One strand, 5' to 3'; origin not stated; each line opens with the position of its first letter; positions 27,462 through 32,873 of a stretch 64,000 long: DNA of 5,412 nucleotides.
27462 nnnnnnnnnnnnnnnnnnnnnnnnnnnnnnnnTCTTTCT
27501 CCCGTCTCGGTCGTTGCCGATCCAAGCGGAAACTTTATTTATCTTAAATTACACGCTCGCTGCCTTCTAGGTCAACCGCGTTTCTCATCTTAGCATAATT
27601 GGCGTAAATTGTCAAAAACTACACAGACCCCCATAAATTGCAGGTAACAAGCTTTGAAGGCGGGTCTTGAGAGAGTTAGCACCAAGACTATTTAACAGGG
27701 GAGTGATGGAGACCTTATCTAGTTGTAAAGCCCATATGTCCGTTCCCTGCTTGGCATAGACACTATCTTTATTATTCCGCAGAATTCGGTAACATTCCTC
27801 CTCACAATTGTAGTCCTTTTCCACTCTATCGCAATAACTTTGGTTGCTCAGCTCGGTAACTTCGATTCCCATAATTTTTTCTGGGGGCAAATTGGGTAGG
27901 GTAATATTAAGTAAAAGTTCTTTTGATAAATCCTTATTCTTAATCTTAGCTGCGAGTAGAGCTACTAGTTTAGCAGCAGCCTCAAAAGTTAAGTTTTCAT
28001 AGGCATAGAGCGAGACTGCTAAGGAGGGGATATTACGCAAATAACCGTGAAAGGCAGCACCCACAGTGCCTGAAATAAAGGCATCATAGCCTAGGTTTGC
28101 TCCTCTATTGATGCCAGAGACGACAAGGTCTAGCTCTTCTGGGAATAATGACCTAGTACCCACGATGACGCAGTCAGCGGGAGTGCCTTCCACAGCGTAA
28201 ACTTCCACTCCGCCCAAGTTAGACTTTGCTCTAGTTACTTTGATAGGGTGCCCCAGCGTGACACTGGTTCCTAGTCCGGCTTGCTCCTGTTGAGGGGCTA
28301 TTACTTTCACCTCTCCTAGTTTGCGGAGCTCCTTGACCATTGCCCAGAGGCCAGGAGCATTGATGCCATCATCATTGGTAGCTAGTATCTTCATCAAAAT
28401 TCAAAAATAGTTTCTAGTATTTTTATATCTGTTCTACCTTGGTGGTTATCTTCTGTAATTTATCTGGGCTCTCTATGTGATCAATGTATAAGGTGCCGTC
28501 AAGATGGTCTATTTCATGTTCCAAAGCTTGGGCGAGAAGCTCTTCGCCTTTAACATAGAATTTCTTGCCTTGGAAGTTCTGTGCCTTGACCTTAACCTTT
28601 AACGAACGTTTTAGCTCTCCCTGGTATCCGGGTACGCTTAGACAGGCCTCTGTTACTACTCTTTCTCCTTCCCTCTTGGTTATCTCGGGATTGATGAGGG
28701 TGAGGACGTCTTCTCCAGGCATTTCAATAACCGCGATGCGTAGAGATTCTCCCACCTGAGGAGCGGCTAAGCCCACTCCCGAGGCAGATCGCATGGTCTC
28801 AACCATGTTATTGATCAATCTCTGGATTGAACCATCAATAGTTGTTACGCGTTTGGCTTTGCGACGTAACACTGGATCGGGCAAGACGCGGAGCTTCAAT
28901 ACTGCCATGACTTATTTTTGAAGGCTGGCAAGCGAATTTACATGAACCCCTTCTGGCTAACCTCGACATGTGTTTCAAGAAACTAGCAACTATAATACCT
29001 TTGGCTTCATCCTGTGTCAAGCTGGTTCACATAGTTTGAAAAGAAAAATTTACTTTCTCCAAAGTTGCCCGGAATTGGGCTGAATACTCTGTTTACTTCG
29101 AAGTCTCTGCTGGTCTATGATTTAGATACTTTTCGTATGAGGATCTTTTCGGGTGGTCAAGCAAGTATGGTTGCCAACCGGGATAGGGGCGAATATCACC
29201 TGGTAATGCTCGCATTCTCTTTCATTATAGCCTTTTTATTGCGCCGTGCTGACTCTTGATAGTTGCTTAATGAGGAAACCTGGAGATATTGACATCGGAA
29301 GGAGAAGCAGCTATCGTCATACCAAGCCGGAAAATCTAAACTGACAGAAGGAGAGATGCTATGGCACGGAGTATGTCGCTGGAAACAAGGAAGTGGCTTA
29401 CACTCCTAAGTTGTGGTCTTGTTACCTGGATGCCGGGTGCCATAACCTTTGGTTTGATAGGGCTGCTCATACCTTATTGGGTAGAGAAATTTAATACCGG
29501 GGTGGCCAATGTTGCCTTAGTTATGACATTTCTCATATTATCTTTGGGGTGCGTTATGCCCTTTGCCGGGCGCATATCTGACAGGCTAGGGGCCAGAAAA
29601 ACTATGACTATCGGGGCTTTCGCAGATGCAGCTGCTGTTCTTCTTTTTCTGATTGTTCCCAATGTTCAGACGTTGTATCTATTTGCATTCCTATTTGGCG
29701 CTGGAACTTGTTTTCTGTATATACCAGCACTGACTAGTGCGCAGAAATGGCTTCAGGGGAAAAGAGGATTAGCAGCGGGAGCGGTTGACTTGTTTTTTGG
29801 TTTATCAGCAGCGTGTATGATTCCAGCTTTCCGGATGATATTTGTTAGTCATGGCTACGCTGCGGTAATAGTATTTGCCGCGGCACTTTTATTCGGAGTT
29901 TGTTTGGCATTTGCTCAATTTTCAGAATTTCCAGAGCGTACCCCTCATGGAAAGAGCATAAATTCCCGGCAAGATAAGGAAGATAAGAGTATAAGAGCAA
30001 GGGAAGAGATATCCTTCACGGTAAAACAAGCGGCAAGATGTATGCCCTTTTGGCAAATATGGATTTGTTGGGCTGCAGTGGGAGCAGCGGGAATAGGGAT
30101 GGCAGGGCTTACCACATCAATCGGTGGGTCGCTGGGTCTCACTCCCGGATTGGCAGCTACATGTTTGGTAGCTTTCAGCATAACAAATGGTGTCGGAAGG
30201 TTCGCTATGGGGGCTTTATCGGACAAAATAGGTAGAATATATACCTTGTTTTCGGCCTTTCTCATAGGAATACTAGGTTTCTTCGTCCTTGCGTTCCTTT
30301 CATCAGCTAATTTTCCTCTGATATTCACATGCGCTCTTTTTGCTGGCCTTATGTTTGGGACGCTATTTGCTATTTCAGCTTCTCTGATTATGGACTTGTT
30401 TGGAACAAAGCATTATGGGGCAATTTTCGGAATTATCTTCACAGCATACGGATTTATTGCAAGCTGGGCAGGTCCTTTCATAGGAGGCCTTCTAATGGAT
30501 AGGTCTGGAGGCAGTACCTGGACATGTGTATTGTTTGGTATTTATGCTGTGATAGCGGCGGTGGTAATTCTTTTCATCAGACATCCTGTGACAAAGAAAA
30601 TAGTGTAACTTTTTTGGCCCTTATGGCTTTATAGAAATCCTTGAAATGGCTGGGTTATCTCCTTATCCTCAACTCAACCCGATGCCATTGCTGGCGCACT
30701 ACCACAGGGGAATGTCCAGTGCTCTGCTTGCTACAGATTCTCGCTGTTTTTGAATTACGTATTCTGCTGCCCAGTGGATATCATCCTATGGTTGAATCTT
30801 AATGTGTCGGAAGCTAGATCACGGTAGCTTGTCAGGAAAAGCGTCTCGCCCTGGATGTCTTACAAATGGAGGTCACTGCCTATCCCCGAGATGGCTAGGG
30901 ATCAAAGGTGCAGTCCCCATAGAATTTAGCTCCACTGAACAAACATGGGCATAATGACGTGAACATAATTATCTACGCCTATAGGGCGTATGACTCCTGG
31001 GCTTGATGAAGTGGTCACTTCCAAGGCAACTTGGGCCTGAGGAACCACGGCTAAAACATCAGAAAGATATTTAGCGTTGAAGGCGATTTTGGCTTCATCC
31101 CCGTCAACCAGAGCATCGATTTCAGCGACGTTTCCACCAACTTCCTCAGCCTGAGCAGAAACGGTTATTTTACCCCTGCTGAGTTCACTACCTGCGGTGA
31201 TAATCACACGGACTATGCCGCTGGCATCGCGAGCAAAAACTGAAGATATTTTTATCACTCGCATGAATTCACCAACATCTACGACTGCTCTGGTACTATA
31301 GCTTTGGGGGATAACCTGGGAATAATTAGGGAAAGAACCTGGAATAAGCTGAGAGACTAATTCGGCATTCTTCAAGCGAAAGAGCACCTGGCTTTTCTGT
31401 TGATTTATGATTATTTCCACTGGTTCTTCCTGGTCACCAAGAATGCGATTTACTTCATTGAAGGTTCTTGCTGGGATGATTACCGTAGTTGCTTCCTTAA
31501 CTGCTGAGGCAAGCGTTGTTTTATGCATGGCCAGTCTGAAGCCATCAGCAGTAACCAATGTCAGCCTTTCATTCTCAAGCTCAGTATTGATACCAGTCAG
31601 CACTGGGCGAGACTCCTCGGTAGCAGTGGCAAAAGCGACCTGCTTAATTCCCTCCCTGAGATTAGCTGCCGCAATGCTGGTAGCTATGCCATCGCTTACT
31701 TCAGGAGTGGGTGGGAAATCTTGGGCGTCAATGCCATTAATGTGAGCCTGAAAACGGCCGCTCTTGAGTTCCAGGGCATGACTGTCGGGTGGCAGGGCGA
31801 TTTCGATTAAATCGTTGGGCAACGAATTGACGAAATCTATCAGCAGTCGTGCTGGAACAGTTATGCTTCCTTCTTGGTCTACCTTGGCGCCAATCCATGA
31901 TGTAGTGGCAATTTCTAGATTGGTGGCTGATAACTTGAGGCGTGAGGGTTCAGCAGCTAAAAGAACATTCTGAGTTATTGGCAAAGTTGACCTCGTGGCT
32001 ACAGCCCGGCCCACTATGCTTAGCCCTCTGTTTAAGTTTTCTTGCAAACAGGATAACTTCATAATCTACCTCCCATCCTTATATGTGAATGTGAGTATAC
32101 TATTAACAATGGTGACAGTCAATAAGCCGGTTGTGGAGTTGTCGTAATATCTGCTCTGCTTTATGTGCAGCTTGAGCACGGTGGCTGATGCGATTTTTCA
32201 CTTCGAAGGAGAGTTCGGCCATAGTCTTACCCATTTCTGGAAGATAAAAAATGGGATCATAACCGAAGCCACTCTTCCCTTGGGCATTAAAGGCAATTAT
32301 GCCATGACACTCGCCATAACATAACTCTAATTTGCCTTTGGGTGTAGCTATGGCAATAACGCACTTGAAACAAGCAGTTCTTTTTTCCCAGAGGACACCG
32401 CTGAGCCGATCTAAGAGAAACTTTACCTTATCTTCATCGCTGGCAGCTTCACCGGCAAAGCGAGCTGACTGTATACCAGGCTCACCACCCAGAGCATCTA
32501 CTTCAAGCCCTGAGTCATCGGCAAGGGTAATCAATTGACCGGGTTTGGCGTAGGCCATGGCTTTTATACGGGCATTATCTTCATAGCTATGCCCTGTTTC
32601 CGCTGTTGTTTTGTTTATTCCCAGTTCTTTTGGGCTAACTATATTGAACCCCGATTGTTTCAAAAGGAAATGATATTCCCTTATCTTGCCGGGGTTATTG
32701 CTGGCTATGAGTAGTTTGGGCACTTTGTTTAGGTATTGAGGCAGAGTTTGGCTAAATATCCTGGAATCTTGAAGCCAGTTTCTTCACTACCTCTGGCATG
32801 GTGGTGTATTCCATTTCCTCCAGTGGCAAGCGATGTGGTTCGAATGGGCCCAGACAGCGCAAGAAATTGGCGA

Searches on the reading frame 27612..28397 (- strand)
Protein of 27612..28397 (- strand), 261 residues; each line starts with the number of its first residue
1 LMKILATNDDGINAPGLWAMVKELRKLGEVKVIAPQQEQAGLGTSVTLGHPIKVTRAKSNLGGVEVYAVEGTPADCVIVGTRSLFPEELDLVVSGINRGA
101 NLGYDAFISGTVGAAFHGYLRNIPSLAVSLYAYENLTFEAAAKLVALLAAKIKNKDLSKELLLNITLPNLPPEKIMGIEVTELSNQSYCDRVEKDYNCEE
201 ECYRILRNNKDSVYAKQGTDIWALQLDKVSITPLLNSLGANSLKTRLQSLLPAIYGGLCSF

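Call 81: search_protein_families(library=pfam, proteins=[window:27612-28397:-], max_evalue=0.00001)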
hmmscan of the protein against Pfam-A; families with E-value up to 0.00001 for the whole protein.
window:27612-28397:- (261 aa): 1 family
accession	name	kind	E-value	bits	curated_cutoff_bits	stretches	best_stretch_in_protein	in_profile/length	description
PF01975.23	SurE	-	2.2e-56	191.1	22.1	1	4-188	1-187/189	Survival protein SurE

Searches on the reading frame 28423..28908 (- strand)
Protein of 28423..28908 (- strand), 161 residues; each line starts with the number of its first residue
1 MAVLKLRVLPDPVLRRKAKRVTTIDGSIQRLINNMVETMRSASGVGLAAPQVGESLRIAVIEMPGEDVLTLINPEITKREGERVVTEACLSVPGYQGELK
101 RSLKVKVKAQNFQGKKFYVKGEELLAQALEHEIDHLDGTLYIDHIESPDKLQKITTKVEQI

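Call 81: search_protein_families(library=pfam, proteins=[window:28423-28908:-], max_evalue=0.00001)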
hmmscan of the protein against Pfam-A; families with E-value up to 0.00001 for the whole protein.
window:28423-28908:- (161 aa): 1 family
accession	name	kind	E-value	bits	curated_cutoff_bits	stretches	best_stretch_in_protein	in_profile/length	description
PF01327.26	Pep_deformylase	-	6.4e-47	159.5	22.8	1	4-149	2-154/156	Polypeptide deformylase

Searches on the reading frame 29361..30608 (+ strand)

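Call 70: search_protein_families(library=pfam, proteins=[window:29361-30608:+], max_evalue=0.00001)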
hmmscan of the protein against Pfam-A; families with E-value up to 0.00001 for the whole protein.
window:29361-30608:+ (415 aa): 3 families
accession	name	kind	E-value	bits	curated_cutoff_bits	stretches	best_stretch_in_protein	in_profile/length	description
PF07690.21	MFS_1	-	1.2e-50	172.8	33.4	2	27-366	9-342/347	Major Facilitator Superfamily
PF13347.12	MFS_2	-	3.7e-11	42.7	27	1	7-120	221-330/427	MFS/sugar transport protein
PF12832.13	MFS_1_like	-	2.2e-07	30.7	25.2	1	29-384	11-367/373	MFS_1 like family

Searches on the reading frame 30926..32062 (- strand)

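Call 70: search_protein_families(library=pfam, proteins=[window:30926-32062:-], max_evalue=0.00001)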
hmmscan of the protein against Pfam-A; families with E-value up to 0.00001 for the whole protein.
window:30926-32062:- (378 aa): 3 families
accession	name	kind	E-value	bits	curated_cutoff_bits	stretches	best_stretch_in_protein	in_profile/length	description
PF02767.21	DNA_pol3_beta_2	-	7.9e-33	113.6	27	1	130-246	2-116/116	DNA polymerase III beta subunit, central domain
PF00712.24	DNA_pol3_beta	-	4.7e-32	111.1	24.4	2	1-118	1-118/120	DNA polymerase III beta subunit, N-terminal domain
PF02768.20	DNA_pol3_beta_3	-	9.2e-24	84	27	1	249-373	2-120/121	DNA polymerase III beta subunit, C-terminal domain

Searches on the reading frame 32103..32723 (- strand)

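Call 70: search_protein_families(library=pfam, proteins=[window:32103-32723:-], max_evalue=0.00001)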
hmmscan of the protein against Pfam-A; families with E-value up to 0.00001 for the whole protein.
window:32103-32723:- (206 aa): 1 family
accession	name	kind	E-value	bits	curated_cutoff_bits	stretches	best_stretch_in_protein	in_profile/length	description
PF01725.21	Ham1p_like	-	7.1e-60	202.5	22.5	1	4-189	1-183/186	Ham1 family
